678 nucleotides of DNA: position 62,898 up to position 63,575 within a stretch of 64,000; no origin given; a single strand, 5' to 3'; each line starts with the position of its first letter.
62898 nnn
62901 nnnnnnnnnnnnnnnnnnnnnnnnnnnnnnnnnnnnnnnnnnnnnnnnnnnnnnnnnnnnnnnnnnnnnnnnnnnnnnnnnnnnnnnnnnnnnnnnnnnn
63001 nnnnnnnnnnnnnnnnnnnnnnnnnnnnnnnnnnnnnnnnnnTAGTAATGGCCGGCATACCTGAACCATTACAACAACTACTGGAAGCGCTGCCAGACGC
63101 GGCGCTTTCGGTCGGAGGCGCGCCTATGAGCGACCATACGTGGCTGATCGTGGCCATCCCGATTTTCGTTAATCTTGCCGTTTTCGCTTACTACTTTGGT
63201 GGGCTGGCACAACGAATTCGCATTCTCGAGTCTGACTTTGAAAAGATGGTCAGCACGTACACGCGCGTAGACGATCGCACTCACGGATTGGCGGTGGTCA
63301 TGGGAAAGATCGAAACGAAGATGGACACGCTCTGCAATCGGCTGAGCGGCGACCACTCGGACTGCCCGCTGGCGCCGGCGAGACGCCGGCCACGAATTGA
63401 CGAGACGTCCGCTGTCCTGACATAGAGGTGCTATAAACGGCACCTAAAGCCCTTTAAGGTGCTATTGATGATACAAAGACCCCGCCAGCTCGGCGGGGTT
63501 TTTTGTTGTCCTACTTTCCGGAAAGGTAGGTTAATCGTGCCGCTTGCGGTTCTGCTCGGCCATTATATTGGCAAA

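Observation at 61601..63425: Endolysin with a long hydrophobic C-terminal extension and atypical lysis cassette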

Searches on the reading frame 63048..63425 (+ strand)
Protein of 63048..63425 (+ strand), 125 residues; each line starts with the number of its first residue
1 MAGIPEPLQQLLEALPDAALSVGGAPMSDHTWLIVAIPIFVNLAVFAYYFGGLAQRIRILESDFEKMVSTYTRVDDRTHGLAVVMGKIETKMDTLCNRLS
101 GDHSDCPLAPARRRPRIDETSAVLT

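Call 3: search_protein_families(library=pfam, proteins=[window:63048-63425:+], max_evalue=0.1)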
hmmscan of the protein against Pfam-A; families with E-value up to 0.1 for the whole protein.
window:63048-63425:+ (125 aa): 0 families

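Call 4: search_protein_families(library=phrogs, proteins=[window:63048-63425:+], max_evalue=0.01)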
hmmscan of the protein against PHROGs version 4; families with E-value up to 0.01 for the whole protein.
window:63048-63425:+ (125 aa): 1 family
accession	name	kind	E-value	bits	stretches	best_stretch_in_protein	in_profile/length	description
phrog_3961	-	unknown function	0.00015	22.7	1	37-85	20-68/112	-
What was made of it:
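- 63048..63425 (+): ORF3: single-pass membrane protein with a helical C-terminal domain. It is 125 aa, or 99 aa from the alternative start at 63126. It is a second candidate holin or regulator. PHROG 3961, function unknown (call 4).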

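Call 6: search_protein_families(library=ncbifam, proteins=[window:63048-63425:+], max_evalue=0.1)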
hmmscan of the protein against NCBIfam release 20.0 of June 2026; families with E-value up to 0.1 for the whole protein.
window:63048-63425:+ (125 aa): 0 families

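Call 105: find_homologous_proteins(query=window:63048-63422:+, max_evalue=0.001)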
Query window:63048-63422:+ (125 aa): 5 proteins with E <= 0.001 among 38 candidates.
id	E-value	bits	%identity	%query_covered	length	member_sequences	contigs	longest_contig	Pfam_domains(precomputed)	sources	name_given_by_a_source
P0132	5.1e-59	215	100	79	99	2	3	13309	-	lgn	-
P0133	6.5e-50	186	70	98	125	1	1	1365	-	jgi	jgi:hypothetical protein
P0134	1.8e-41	159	78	75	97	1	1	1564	-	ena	-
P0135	6.1e-38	147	73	78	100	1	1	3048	-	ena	-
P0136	4.1e-36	141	72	73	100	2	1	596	-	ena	-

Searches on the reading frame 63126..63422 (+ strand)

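Call 74: search_protein_families(library=phrogs, proteins=[window:63126-63422:+], max_evalue=0.01)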
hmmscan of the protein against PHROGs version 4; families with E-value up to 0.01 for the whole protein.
window:63126-63422:+ (99 aa): 1 family
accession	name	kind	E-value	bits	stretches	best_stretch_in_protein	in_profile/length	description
phrog_3961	-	unknown function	7.7e-05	23.6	1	11-60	20-69/112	-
